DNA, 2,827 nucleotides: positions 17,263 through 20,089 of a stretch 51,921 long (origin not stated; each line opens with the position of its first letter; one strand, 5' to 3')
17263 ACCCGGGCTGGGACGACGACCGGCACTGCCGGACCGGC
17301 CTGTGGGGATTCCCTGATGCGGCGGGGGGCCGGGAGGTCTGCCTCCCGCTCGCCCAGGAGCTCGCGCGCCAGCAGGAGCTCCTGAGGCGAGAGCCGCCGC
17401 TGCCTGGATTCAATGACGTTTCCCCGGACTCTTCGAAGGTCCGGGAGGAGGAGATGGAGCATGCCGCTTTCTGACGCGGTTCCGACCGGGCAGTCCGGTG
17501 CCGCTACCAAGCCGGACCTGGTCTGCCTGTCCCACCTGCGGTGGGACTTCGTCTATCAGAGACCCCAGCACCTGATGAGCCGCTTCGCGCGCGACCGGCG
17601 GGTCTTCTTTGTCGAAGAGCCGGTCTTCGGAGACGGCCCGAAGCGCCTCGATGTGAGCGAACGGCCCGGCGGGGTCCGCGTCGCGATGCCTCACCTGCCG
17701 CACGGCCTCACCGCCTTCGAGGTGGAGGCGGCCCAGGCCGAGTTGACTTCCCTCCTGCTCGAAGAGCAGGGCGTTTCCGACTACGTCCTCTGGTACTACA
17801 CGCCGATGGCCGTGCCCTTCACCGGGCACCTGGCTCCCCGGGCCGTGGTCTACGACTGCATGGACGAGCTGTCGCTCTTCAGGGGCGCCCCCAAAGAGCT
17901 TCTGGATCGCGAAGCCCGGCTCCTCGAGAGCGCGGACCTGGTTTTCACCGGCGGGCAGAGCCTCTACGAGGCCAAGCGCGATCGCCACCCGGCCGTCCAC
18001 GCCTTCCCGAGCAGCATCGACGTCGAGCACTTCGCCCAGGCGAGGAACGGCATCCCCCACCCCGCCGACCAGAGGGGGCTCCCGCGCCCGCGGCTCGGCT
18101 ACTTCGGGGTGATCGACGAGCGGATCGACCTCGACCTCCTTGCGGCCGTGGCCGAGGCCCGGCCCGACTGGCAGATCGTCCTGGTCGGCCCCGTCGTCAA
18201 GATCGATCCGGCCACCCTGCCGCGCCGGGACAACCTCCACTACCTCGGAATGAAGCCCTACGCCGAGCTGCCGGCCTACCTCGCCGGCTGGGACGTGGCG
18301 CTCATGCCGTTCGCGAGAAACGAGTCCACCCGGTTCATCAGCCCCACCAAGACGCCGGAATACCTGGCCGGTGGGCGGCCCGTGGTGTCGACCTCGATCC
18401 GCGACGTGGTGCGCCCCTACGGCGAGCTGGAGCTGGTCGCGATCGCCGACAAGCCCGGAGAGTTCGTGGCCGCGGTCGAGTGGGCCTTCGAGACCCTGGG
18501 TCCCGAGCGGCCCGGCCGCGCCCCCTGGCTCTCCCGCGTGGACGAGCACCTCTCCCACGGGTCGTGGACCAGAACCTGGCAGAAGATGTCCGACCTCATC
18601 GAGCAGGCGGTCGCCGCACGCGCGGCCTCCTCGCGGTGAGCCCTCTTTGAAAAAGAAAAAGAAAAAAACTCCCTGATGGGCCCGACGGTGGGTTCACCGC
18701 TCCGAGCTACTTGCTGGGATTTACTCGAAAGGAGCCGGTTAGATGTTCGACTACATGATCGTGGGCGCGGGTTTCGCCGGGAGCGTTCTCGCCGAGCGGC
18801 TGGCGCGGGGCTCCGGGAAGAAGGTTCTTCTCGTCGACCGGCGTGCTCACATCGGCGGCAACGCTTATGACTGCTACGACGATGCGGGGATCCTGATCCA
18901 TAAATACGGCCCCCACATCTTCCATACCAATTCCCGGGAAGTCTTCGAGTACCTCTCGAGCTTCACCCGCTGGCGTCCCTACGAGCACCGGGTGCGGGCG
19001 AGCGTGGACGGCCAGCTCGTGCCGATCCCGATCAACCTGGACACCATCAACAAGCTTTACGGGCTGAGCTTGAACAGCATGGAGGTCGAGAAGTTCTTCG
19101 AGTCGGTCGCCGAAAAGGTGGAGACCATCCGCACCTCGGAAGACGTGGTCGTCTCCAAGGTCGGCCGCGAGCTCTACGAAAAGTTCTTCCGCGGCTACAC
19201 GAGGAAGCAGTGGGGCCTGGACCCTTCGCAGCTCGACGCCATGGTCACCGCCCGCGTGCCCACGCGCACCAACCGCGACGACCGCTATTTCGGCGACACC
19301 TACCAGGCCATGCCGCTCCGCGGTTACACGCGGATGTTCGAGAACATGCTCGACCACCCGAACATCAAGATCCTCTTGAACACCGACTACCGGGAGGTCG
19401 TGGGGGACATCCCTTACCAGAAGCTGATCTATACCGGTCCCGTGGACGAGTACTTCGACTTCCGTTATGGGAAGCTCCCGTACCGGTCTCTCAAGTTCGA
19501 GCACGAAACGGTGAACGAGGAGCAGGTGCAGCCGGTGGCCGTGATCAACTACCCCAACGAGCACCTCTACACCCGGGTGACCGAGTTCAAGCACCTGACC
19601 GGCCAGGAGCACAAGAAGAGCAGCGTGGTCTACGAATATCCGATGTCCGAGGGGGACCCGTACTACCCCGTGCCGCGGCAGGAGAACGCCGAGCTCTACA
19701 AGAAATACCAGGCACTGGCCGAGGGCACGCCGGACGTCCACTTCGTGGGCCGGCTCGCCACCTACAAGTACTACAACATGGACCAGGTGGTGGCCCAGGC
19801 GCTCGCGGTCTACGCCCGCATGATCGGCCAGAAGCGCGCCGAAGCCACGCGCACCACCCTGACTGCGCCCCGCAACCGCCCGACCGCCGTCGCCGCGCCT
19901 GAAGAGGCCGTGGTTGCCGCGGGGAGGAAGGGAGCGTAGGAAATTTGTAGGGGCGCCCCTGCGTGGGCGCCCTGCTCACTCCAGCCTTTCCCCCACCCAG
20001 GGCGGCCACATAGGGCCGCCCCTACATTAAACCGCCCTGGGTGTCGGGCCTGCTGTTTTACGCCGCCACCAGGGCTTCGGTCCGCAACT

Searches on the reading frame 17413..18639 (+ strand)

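Call 6: search_protein_families(library=pfam, proteins=[window:17413-18639:+], max_evalue=0.00001)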
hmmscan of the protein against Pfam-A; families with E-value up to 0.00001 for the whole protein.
window:17413-18639:+ (408 aa): 1 family
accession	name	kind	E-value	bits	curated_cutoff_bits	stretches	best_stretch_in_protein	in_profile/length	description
PF13692.12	Glyco_trans_1_4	-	8.8e-09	36.2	27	1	226-358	2-139/142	Glycosyl transferases group 1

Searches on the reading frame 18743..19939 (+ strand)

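Call 6: search_protein_families(library=pfam, proteins=[window:18743-19939:+], max_evalue=0.00001)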
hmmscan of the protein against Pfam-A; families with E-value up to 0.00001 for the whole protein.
window:18743-19939:+ (398 aa): 3 families
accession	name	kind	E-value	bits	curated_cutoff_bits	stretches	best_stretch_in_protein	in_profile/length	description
PF03275.19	GLF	-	4e-81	272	26.3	1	147-343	1-203/203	UDP-galactopyranose mutase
PF13450.12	NAD_binding_8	-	2.2e-18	66.7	21.9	1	6-72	1-66/68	NAD(P)-binding Rossmann-like domain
PF12831.13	FAD_oxidored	-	6.1e-06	26.2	27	0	3-41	1-38/416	FAD dependent oxidoreductase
